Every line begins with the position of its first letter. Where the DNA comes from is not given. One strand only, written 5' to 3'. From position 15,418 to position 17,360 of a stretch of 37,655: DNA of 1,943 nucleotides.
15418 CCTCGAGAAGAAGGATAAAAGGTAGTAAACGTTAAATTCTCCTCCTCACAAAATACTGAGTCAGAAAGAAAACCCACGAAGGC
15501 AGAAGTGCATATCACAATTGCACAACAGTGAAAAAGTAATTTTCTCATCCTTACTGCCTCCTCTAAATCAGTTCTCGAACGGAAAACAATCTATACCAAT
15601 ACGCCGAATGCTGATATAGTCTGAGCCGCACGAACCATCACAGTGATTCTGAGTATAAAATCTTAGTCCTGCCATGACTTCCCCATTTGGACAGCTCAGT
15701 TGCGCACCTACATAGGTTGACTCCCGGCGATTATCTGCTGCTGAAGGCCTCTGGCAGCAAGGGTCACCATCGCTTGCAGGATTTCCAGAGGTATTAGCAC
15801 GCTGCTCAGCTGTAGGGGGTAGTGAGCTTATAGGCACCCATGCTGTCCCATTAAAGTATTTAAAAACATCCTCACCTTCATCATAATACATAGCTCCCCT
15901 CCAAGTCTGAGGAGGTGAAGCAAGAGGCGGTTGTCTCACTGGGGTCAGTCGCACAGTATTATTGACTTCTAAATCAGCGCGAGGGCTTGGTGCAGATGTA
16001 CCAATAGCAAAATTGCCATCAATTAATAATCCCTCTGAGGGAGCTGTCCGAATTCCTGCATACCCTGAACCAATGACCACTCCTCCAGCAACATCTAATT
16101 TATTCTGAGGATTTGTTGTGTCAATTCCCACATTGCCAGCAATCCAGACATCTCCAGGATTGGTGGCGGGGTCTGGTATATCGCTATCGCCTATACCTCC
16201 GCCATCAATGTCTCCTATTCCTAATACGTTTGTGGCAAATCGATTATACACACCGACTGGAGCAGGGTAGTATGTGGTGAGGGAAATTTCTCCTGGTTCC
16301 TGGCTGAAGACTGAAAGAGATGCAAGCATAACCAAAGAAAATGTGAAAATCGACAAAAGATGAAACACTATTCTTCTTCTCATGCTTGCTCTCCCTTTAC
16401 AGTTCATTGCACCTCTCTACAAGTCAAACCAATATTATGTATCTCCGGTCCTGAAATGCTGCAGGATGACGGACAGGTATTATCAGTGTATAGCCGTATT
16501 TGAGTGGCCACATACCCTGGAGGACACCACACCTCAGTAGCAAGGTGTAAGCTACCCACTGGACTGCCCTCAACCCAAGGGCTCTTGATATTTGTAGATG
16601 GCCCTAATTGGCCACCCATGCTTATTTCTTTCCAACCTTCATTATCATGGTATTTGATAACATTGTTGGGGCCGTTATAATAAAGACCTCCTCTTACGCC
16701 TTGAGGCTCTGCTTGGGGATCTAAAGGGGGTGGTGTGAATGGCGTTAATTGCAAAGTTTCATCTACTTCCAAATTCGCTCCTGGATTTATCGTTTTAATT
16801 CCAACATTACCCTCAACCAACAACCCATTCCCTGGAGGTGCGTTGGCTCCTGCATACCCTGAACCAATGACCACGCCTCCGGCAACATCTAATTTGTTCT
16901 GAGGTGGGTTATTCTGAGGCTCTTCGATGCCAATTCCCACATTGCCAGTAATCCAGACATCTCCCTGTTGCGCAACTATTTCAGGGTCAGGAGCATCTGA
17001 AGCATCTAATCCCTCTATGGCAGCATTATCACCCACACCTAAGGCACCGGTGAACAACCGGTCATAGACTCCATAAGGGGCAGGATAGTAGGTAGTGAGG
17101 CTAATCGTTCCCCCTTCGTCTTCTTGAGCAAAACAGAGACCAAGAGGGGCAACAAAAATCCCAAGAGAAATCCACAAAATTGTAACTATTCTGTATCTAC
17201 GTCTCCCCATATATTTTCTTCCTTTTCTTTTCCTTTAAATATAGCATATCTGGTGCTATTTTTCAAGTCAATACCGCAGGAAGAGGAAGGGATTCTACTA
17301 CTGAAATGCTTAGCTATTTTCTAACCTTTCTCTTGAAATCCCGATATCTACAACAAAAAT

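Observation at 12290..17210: Six tandem paralogous secreted proteins sharing an invariant post-signal-peptide LTT[YF]YP motif: candidate undescribed surface-fibre/adhesin system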

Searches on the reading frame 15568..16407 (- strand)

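Call 4: search_protein_families(library=pfam, proteins=[window:15568-16407:-], max_evalue=1)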
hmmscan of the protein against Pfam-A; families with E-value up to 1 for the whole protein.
window:15568-16407:- (279 aa): 0 families

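Call 5: search_protein_families(library=ncbifam, proteins=[window:15568-16407:-], max_evalue=1)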
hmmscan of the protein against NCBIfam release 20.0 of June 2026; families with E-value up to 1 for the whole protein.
window:15568-16407:- (279 aa): 0 families

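Call 7: search_protein_families(library=phrogs, proteins=[window:15568-16407:-], max_evalue=1)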
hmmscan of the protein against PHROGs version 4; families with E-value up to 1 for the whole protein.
window:15568-16407:- (279 aa): 7 families
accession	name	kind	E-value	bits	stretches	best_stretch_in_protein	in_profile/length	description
phrog_28668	-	unknown function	0.00041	21.3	1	92-122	31-60/153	-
phrog_8309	-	unknown function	0.0017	18.6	1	162-205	22-68/312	-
phrog_9942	-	tail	0.0055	15.7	1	90-115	185-210/1178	tail fiber protein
phrog_13229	-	tail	0.047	13.4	1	146-194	36-79/544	tail fiber protein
phrog_1959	-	unknown function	0.052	14.1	1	168-215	66-111/298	-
phrog_38070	-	unknown function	0.12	13.4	1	25-118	40-135/154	-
phrog_9563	-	unknown function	0.25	12.5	0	92-112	17-37/85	-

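Call 86: search_protein_families(library=padloc, proteins=[window:15568-16407:-], max_evalue=0.01)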
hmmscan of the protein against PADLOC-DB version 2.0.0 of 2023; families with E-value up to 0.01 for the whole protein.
window:15568-16407:- (279 aa): 0 families

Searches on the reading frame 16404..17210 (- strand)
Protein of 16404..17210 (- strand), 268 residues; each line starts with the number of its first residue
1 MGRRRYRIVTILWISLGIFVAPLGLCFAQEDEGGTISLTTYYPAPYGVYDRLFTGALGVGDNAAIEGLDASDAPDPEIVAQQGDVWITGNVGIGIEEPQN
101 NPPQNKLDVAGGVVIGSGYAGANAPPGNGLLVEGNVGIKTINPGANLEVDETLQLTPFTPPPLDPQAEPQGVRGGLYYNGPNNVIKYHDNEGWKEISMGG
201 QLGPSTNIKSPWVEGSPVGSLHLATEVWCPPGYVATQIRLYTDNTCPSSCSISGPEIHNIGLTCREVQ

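Call 4: search_protein_families(library=pfam, proteins=[window:16404-17210:-], max_evalue=1)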
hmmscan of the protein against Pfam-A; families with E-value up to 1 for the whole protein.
window:16404-17210:- (268 aa): 0 families

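Call 5: search_protein_families(library=ncbifam, proteins=[window:16404-17210:-], max_evalue=1)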
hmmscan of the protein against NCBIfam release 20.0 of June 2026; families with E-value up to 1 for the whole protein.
window:16404-17210:- (268 aa): 0 families

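Call 7: search_protein_families(library=phrogs, proteins=[window:16404-17210:-], max_evalue=1)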
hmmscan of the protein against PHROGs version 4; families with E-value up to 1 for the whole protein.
window:16404-17210:- (268 aa): 1 family
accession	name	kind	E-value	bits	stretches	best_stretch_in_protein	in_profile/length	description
phrog_9942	-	tail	0.38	9.6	0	131-157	1108-1134/1178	tail fiber protein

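Call 75: predict_structure(alignment_id=A6)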
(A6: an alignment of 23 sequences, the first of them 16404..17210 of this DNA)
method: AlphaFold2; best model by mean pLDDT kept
length: 268 residues; sequences in the alignment: 23
mean_pLDDT: 65.2   pTM: 0.37
mean pLDDT of the five models: 65.2, 64.6, 64.4, 60.1, 58.5
residues with pLDDT >= 90: 1; 70-90: 128; 50-70: 89; < 50: 50
segments of 3 or more residues with pLDDT < 50: 33-35, 40-44, 199-226, 244-247
pLDDT, mean of each block of 10 residues (from residue 1): 79 85 57 49 51 58 69 62 61 81 82 71 73 77 74 73 74 72 76 68 35 40 53 71 49 51 70
secondary structure, 60 per line:
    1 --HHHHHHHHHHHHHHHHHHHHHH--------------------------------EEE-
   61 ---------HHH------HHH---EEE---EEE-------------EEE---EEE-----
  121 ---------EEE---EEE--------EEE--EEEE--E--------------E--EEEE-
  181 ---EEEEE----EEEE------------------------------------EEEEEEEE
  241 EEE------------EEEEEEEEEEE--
elements in order: H3-24 E57-59 E85-87 E91-93 E107-109 E113-115 E130-132 E136-138 E147-149 E152-155 E176-179 E184-188 E193-196 E233-243 E256-266

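Call 76: find_related_loci(query=window:16404-17210:-, collection=metagenome_contigs, flank=10000)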
Query window:16404-17210:- (268 aa) in metagenome_contigs; peptide patterns used: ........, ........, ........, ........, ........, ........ (x = any residue, [..] = any of these).
222 stretches matched a pattern; 1 encode a relative of the query (tblastn E <= 1e-3); 1 distinct loci.
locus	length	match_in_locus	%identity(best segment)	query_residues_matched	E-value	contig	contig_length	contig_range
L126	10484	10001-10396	40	3-139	9e-22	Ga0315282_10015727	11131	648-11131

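Call 78: search_solved_structures(query=A6, max_evalue=1)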
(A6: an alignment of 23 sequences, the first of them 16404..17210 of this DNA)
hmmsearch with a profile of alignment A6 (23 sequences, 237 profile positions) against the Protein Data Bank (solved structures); distinct sequences matched with E-value up to 1: 10.
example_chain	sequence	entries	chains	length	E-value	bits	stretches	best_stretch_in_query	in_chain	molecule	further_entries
8ond_A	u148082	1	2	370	1.6e-09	41.4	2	60-141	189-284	bd2133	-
8ojn_C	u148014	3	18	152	1.3e-05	28.7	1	79-141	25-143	Cell wall surface anchor family protein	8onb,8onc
8ol4_A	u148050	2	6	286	0.0026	21.1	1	78-165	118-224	Cell wall surface anchor family protein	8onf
8on4_A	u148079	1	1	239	0.04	17.2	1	79-140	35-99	Cell wall surface anchor family protein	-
8oml_A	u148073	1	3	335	0.12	15.6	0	87-139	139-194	Cell wall surface anchor family protein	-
7dc3_A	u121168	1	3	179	0.26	14.5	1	69-104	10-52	Isoform 2 of Myelin regulatory factor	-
6ndx_C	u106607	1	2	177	0.71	13.1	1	67-141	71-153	Flagellar hook protein FlgE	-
6ndt_B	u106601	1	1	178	0.72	13.1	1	67-141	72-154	Flagellar hook protein FlgE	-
6ndw_B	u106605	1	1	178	0.72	13.1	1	67-141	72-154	Flagellar hook protein FlgE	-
6ndv_B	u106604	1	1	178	0.76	13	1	67-141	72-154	Flagellar hook protein FlgE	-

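Call 81: fold_search(model_id=the predicted structure, library=pdb)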
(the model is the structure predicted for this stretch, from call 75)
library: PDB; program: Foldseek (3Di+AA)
matches with E <= 10: 34; with E <= 0.001: 0
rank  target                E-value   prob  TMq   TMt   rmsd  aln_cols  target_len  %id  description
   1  2x3h_A                2.1e+00  0.04  0.14  0.09  11.8       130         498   13  COLIPHAGE K5A LYASE (released 2010-06-02)
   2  8fwg_g1               2.5e+00  0.05  0.09  0.08  35.5        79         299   14  Structure of neck and portal vertex of Agrobacterium phage Milano, C5 symmetry (released 2023-12-06)
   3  4um3_D                4.3e+00  0.03  0.12  0.15  17.2       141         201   10  Engineered Ls-AChBP with alpha4-alpha4 binding pocket in complex with NS3920 (released 2015-07-22)
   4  7pdr_EaE              4.6e+00  0.03  0.14  0.17  16.6       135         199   13  Crystal structure of Lymnaea stagnalis Acetylcholine-binding protein (Ls-AChBP) Q55R/M114V double mutant complexed w (released 2022-02-02)
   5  3u8j_C                4.8e+00  0.02  0.12  0.14  17.4       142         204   12  Crystal structure of the acetylcholine binding protein (AChBP) from Lymnaea stagnalis in complex with NS3531 (1-(pyrid (released 2011-12-14)
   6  8fxp_i                4.8e+00  0.01  0.06  0.06  25.2        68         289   18  Structure of capsid of Agrobacterium phage Milano (released 2023-12-06)
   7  4um3_X                5.5e+00  0.02  0.12  0.15  16.6       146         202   13  Engineered Ls-AChBP with alpha4-alpha4 binding pocket in complex with NS3920 (released 2015-07-22)
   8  8snb_7D               5.5e+00  0.02  0.11  0.05  13.9       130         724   15  atomic model of sea urchin sperm doublet microtubule (48-nm periodicity) (released 2023-06-28)
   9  2ekh_MODEL_1_A        5.8e+00  0.02  0.07  0.16  16.6        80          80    9  Solution structures of the SH3 domain of human KIAA0418 (released 2007-09-25)
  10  3wto_A                6.2e+00  0.01  0.11  0.13  17.3       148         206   15  Crystal Structure of Lymnaea stagnalis Acetylcholine-Binding Protein Q55R Mutant Complexed with Desnitro-imidacloprid (released 2015-02-04)
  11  6uzj_MODEL_1_A        7.0e+00  0.03  0.07  0.23  10.0        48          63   17  NMR structure of the HACS1 SH3 domain (released 2019-11-27)
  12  6cpr_B                7.0e+00  0.02  0.05  0.09  11.6        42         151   17  Crystal structure of 4-1BBL/4-1BB complex in C2 space group (released 2018-05-09)
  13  6cu0_D                7.4e+00  0.02  0.05  0.09  11.4        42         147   19  Crystal structure of 4-1BBL/4-1BB (C121S) complex in P21 space group (released 2018-05-09)
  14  6cpr_C                7.4e+00  0.02  0.05  0.09  11.6        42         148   17  Crystal structure of 4-1BBL/4-1BB complex in C2 space group (released 2018-05-09)
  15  6cu0_F                7.4e+00  0.02  0.05  0.09  11.4        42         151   19  Crystal structure of 4-1BBL/4-1BB (C121S) complex in P21 space group (released 2018-05-09)
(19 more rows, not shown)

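Call 83: search_solved_structures(query=A6, max_evalue=0.001, show_alignments=2)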
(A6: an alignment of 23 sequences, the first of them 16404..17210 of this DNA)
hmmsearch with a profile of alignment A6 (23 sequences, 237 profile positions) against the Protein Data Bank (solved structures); distinct sequences matched with E-value up to 0.001: 2.
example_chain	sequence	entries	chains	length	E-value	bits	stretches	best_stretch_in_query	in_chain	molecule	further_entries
8ond_A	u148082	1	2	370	1.6e-09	41.4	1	60-141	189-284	bd2133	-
8ojn_C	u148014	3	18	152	1.3e-05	28.7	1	79-141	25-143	Cell wall surface anchor family protein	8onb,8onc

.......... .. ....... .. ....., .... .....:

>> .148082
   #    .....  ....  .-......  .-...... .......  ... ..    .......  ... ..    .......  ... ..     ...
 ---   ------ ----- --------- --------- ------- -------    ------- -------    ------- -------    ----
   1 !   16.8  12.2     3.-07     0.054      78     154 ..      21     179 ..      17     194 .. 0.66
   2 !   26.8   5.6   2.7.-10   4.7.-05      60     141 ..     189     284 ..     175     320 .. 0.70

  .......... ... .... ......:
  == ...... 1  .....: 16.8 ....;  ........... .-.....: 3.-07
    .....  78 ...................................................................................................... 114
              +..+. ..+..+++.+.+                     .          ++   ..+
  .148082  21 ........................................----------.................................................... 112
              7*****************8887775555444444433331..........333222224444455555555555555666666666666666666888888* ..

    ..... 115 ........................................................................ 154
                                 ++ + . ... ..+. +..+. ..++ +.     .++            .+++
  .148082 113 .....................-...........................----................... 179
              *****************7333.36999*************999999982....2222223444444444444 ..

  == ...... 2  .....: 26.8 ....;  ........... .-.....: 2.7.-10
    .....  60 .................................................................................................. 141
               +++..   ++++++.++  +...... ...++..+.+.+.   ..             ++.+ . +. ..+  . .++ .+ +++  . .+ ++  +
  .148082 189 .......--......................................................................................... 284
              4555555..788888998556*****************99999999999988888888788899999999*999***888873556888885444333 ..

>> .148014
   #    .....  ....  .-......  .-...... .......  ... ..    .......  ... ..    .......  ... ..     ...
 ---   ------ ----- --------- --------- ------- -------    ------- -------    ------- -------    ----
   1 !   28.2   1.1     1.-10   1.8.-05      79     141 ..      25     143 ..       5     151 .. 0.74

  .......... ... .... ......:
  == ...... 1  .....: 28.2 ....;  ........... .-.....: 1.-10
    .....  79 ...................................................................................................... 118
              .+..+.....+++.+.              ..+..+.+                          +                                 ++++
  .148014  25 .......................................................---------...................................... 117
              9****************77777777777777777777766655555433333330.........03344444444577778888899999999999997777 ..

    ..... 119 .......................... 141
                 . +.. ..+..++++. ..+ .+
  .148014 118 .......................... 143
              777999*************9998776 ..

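Call 86: search_protein_families(library=padloc, proteins=[window:16404-17210:-], max_evalue=0.01)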
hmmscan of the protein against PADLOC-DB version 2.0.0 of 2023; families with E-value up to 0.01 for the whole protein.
window:16404-17210:- (268 aa): 0 families

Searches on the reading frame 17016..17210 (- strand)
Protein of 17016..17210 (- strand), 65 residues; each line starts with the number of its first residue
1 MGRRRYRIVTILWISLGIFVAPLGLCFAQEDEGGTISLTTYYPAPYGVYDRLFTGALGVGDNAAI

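Call 18: find_homologous_proteins(query=A3, max_evalue=10)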
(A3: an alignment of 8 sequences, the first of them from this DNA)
Query A3 (8 sequences) (65 aa, profile of the alignment): 127 proteins with E <= 10 among 399 candidates; the best 120 are listed.
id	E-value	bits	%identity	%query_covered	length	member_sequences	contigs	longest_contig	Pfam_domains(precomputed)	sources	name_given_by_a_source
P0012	1.6e-11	61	59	55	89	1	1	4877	-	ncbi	ncbi:MAG: hypothetical protein DRP68_06240, partial [Candidatus Omnitrophota bacterium]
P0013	2.5e-10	57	46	83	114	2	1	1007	-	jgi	jgi:hypothetical protein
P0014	8.6e-10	56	56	55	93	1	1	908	-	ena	-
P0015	1.0e-9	55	41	75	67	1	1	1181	-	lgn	-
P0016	1.2e-9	55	45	65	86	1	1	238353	-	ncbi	ncbi:MAG: hypothetical protein ABH872_01445 [Candidatus Omnitrophota bacterium]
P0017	1.4e-9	55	62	40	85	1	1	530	-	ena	-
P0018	1.4e-9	55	43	86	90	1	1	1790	-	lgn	-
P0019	1.6e-9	55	40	95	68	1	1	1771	-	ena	-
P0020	4.5e-9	53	51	85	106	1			-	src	-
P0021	5.0e-9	53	49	71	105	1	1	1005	-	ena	-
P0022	6.7e-9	53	50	65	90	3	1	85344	-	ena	-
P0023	8.4e-9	52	44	74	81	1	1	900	-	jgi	-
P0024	1.2e-8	52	37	88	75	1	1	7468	-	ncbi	ncbi:MAG: hypothetical protein WC354_06905, partial [Candidatus Omnitrophota bacterium]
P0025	1.5e-8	52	40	66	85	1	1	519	-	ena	-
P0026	2.1e-8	51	58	40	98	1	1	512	-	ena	-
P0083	6.2e-6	43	48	42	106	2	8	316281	-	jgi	jgi:hypothetical protein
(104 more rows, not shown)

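Call 22: find_encoding_contigs(protein=P0083, flank=10000, max_places=3)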
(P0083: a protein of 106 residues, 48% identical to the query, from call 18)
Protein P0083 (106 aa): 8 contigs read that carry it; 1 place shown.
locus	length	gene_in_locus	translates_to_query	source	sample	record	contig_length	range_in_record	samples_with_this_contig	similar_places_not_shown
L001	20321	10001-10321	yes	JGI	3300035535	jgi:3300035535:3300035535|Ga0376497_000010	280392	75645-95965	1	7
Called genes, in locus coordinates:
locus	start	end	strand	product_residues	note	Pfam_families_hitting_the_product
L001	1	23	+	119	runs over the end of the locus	PF02643:DUF192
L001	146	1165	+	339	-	PF01118:Semialdhyde_dh, PF02774:Semialdhyde_dhC, PF22698:Semialdhyde_dhC_1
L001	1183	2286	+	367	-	PF01960:ArgJ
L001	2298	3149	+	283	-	PF00696:AA_kinase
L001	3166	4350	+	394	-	PF00202:Aminotran_3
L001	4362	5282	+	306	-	PF02729:OTCace_N, PF00185:OTCace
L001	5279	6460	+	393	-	PF00764:Arginosuc_synth, PF20979:Arginosuc_syn_C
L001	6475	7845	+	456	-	PF00206:Lyase_1, PF14698:ASL_C2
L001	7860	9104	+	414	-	PF00278:Orn_DAP_Arg_deC, PF02784:Orn_Arg_deC_N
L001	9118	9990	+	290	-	PF01678:DAP_epimerase, PF26317:CntK_N (faint), PF02567:PhzC-PhzF (weak), PF01678:DAP_epimerase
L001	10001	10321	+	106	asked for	-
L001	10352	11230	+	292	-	PF00701:DHDPS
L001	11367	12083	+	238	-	PF01113:DapB_N, PF05173:DapB_C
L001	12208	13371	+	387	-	PF00155:Aminotran_1_2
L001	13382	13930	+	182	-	PF01161:PBP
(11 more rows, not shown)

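Call 29: search_protein_representatives(alignment_id=A3)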
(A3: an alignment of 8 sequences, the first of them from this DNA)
Query: 8 sequences, 61 profile positions. Proteins with E-value up to 0.001 (for the whole library): 4409; up to 1e-10: 83; up to 1e-30: 0. The best 150 are listed.
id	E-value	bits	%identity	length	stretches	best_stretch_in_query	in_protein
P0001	8.6e-21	89.2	-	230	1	1-59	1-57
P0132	2.2e-20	88.0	-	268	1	2-60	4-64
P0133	2.6e-20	87.7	-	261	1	1-60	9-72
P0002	1.1e-18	82.4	-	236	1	1-61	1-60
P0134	1.4e-15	72.5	-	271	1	1-57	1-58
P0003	3.2e-15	71.4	-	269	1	2-61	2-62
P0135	2.1e-14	68.8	-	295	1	1-59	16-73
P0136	7.4e-14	67.0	-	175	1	2-57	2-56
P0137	4.5e-13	64.5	-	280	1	2-59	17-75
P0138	9.5e-13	63.5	-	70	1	6-58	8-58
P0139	9.9e-13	63.4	-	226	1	11-53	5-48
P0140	1.0e-12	63.4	-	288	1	6-57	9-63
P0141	1.7e-12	62.7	-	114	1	1-57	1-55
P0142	1.8e-12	62.6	-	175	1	11-54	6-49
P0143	2.5e-12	62.1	-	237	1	8-57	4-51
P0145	3.3e-12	61.8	-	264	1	10-59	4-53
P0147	3.4e-12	61.7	-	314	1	3-60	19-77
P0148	3.4e-12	61.7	-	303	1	10-58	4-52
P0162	1.3e-11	59.9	-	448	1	2-58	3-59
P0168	1.7e-11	59.5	-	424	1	9-57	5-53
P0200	8.2e-11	57.3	-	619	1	1-59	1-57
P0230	1.7e-10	56.3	-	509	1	2-55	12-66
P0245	2.4e-10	55.8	-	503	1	5-57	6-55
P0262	3.4e-10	55.3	-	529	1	1-56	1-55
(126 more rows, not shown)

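Call 87: search_protein_families(library=pfam, proteins=[P0148, P0145, P0135, P0147, P0200, P0262, P0230, P0245, P0162, P0168], max_evalue=0.01)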
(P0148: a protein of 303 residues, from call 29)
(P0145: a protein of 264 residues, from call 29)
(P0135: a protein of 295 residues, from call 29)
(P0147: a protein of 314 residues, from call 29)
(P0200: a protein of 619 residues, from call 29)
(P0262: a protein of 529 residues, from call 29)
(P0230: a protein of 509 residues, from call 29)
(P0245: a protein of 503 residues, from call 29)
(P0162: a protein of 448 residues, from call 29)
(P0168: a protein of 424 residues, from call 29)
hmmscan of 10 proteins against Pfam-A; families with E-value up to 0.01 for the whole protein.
P0148 (303 aa): 1 family
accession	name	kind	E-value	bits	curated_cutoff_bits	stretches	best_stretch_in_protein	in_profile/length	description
PF13884.11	Peptidase_S74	-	4.8e-13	49.6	22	1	198-256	1-57/58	Chaperone of endosialidase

P0145 (264 aa): 0 families

P0135 (295 aa): 0 families

P0147 (314 aa): 0 families

P0200 (619 aa): 2 families
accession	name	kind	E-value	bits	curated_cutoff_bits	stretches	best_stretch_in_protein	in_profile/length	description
PF13884.11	Peptidase_S74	-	1.1e-11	45.2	22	1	506-573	1-58/58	Chaperone of endosialidase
PF05658.19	YadA_head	-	3.5e-08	34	25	1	387-410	1-24/27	YadA head domain repeat (2 copies)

P0262 (529 aa): 3 families
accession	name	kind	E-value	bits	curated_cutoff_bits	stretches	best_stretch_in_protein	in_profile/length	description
PF18792.6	UspA1_rep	-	7.3e-05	23.1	27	1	251-263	1-13/13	Ubiquitous surface protein adhesin repeat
PF21300.2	LbR_Ice_bind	-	0.00014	22.3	30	1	237-318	7-86/97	Grass antifreeze beta roll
PF11962.13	Peptidase_G2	-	0.00039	20.3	25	0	357-417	38-97/228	Peptidase_G2, IMC autoproteolytic cleavage domain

P0230 (509 aa): 2 families
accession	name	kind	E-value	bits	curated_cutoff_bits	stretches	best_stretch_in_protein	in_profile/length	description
PF13884.11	Peptidase_S74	-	2.1e-15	57.2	22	1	387-444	1-57/58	Chaperone of endosialidase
PF06005.17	ZapB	-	0.00049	21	31.5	1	463-508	16-61/71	Cell division protein ZapB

P0245 (503 aa): 5 families
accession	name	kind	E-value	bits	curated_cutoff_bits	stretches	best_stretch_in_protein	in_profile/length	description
PF14890.11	Intein_splicing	-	3.3e-11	43.7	35.8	2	281-316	120-155/155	Intein splicing domain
PF07591.16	PT-HINT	-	9.1e-11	42.6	27.7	1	201-316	5-136/137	Pretoxin HINT domain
PF14623.11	Vint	-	2.6e-06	27.8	27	1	190-271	1-78/166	Hint-domain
PF01079.26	Hint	-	3.6e-06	27.2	29.7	1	188-240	10-62/213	Hint module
PF13403.11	Hint_2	-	2.8e-05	25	28.4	1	191-234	2-45/147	Hint domain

P0162 (448 aa): 0 families

P0168 (424 aa): 1 family
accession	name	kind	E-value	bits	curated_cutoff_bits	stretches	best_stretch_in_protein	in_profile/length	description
PF13884.11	Peptidase_S74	-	2.8e-11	44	22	1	318-367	1-54/58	Chaperone of endosialidase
